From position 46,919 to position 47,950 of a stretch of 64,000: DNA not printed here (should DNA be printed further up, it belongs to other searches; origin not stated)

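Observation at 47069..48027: Pol-beta nucleotidyltransferase with an embedded-start small paralog family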

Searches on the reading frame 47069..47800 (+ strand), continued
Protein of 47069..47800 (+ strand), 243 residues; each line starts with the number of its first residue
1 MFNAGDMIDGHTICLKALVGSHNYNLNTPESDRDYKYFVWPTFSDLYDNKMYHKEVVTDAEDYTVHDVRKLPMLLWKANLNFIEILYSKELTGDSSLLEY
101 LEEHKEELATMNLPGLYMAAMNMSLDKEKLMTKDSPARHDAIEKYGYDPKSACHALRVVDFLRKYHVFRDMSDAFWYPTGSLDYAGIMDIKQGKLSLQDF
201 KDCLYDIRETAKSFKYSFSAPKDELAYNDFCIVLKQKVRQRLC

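Call 57: get_annotated_region(hit=H2, flank=5000)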
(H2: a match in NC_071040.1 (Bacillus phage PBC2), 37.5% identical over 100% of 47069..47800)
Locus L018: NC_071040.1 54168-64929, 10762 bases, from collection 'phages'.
description: Bacillus phage PBC2, complete genome.
organism: Bacillus phage PBC2 (NCBI taxid 1675029)
taxonomy: Viruses; Duplodnaviria; Heunggongvirae; Uroviricota; Caudoviricetes; Andregratiavirinae; Haetaevirus; Haetaevirus PBC2
host: Bacillus cereus; source: -; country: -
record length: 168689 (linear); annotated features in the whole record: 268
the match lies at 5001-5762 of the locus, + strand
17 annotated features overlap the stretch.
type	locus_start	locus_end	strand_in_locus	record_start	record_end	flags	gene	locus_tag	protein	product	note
CDS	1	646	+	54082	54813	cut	-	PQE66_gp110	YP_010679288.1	hypothetical protein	-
CDS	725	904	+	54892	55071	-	-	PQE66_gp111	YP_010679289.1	hypothetical protein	-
CDS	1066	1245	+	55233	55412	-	-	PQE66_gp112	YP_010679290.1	hypothetical protein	-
CDS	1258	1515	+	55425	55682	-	-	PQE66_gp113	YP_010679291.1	hypothetical protein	-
CDS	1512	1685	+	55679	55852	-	-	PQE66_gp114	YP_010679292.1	hypothetical protein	-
CDS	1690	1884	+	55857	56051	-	-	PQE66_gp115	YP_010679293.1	hypothetical protein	-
CDS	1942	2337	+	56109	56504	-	-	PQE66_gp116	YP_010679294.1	hypothetical protein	-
CDS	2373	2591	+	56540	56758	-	-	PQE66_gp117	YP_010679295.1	hypothetical protein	-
CDS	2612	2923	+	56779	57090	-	-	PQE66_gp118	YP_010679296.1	hypothetical protein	-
CDS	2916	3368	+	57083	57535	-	-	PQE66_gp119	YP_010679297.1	hypothetical protein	-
CDS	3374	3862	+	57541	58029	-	-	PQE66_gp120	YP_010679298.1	hypothetical protein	-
CDS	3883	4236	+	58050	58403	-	-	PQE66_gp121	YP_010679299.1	hypothetical protein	-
CDS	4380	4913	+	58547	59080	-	-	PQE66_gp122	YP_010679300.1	hypothetical protein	-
CDS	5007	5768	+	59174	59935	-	-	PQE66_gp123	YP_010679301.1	nucleotidyltransferase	-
CDS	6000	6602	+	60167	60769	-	-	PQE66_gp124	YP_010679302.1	HNH endonuclease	-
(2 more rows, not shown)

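Call 58: get_annotated_region(hit=H11, flank=5000)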
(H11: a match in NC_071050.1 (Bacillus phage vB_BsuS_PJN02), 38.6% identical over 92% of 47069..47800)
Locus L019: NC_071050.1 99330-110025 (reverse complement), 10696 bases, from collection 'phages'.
description: Bacillus phage vB_BsuS_PJN02, complete genome.
organism: Bacillus phage vB_BsuS_PJN02 (NCBI taxid 2920374)
taxonomy: Viruses; Duplodnaviria; Heunggongvirae; Uroviricota; Caudoviricetes; Zhangjivirus; Zhangjivirus PJN02
host: Bacillus subtilis; source: waste water; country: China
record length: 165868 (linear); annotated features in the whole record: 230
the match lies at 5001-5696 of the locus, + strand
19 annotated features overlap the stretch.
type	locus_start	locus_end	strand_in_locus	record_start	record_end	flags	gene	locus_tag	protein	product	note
CDS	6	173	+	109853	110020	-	-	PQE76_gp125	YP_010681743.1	hypothetical protein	-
CDS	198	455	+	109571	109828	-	-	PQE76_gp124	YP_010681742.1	hypothetical protein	-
CDS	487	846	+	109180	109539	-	-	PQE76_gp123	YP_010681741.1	hypothetical protein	-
CDS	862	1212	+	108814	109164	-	-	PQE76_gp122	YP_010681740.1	hypothetical protein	-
CDS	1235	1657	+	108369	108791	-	-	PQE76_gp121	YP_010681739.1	hypothetical protein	-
CDS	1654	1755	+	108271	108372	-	-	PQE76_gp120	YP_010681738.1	hypothetical protein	-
CDS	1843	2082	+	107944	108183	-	-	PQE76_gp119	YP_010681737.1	hypothetical protein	-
CDS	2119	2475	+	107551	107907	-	-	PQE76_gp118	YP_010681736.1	hypothetical protein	-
CDS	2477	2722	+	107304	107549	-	-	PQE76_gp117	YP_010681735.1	hypothetical protein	-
CDS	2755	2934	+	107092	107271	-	-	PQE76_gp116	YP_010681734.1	hypothetical protein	-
CDS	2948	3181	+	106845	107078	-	-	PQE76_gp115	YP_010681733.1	hypothetical protein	-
CDS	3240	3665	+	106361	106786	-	-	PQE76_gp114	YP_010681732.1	hypothetical protein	-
CDS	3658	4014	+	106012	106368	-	-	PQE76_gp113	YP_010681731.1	hypothetical protein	-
CDS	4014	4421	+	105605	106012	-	-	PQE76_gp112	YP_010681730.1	hypothetical protein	-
CDS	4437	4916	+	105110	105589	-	-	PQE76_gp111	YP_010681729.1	hypothetical protein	-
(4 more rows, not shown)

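Call 74: search_protein_families(library=padloc, proteins=[window:47069-47800:+, L003:1473-2588:+], max_evalue=0.01)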
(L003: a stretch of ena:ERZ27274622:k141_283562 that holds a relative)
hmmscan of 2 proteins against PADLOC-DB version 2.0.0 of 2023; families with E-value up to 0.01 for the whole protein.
window:47069-47800:+ (243 aa): 0 families

L003:1473-2588:+ (371 aa): 3 families
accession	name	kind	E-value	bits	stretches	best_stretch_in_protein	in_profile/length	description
PDLC02196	IetA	-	8.1e-07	26.8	1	123-312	179-362/374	-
PDLC05079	PDC-S73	-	0.00012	19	1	64-133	181-249/752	-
PDLC04232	IetA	-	0.0006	17.3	1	58-220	101-265/330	-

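Call 75: search_protein_families(library=ncbifam, proteins=[window:47069-47800:+, L003:1473-2588:+], max_evalue=0.01)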
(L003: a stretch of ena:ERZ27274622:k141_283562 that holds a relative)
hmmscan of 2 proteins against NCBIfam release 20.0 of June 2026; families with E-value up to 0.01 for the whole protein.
window:47069-47800:+ (243 aa): 0 families

L003:1473-2588:+ (371 aa): 3 families
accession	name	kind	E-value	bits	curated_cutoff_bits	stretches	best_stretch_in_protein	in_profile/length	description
NF042959.1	IteA_antiphage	equivalog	0.0062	15.7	510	0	123-223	182-278/367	anti-phage ATPase IteA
NF047793.1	ResRegPgtA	equivalog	0.0078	15.1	650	0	50-124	139-213/414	two-component system response regulator PgtA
TIGR01242.2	TIGR01242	subfamily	0.0098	14.9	500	0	72-214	146-299/362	proteasome-activating nucleotidase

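Call 82: find_encoding_contigs(protein=window:47069-47800:+, flank=1000, max_places=3)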
Protein window:47069-47800:+ (243 aa): 3 contigs read that carry it; 1 place shown.
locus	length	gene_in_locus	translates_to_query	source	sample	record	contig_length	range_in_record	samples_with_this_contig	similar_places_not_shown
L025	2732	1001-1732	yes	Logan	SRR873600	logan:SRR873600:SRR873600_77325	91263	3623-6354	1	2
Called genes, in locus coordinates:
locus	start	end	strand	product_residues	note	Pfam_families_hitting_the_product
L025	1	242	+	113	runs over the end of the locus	-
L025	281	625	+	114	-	-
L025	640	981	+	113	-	-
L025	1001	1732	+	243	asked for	-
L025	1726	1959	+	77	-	-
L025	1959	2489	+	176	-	-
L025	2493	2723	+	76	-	-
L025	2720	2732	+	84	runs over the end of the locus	PF04025:RemA-like (weak)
